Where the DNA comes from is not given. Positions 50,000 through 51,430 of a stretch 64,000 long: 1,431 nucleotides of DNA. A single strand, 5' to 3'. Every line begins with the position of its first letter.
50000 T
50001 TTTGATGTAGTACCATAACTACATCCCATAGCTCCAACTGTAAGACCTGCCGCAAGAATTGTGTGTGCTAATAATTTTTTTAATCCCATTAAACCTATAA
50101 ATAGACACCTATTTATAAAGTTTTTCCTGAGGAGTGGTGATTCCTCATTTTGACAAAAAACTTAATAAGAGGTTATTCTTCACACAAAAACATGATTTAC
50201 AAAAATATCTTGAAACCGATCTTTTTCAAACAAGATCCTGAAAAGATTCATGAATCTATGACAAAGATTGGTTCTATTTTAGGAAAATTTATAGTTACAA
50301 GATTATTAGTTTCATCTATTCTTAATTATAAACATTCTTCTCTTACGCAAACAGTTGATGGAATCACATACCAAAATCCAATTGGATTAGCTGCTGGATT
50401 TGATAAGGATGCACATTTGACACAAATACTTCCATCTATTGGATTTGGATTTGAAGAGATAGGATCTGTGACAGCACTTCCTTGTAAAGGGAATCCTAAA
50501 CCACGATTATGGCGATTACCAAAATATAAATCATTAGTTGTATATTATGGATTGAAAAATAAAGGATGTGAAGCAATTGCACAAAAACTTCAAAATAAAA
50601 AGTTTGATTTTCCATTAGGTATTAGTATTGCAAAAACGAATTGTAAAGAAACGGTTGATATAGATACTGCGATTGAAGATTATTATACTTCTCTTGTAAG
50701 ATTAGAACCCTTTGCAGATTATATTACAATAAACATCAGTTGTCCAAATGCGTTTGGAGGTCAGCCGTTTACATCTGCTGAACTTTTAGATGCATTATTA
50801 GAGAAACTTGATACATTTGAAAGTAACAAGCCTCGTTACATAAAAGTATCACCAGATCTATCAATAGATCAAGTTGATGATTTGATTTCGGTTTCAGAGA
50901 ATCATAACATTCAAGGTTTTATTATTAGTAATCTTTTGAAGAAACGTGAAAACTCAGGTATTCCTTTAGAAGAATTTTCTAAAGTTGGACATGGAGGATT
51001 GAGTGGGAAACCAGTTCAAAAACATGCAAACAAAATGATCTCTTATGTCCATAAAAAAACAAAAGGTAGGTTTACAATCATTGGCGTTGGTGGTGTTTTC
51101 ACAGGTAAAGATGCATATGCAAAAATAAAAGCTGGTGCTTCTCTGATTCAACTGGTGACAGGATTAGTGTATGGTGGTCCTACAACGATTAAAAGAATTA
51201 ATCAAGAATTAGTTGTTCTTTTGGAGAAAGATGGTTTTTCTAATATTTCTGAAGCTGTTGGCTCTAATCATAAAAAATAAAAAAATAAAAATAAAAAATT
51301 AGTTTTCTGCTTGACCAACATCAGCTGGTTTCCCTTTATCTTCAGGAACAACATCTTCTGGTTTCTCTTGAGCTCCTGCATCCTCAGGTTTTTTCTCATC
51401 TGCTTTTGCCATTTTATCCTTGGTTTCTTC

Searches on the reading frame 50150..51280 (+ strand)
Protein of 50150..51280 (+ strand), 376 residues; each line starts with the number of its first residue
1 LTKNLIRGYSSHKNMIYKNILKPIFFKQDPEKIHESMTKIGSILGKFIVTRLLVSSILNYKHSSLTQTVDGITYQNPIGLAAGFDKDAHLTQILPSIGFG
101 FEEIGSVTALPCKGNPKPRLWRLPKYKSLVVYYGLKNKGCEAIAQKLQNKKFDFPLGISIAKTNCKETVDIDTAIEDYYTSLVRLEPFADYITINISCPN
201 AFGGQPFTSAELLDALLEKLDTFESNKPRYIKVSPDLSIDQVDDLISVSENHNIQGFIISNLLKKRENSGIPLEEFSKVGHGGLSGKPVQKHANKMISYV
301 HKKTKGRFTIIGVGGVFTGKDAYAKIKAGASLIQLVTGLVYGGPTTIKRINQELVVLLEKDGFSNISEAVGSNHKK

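Call 22: search_protein_families(library=pfam, proteins=[window:50150-51280:+], max_evalue=0.01)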
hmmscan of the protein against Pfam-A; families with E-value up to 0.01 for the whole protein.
window:50150-51280:+ (376 aa): 1 family
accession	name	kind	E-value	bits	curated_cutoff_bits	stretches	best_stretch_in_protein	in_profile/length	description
PF01180.27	DHO_dh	-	4.9e-68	229.9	27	1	65-355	2-288/291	Dihydroorotate dehydrogenase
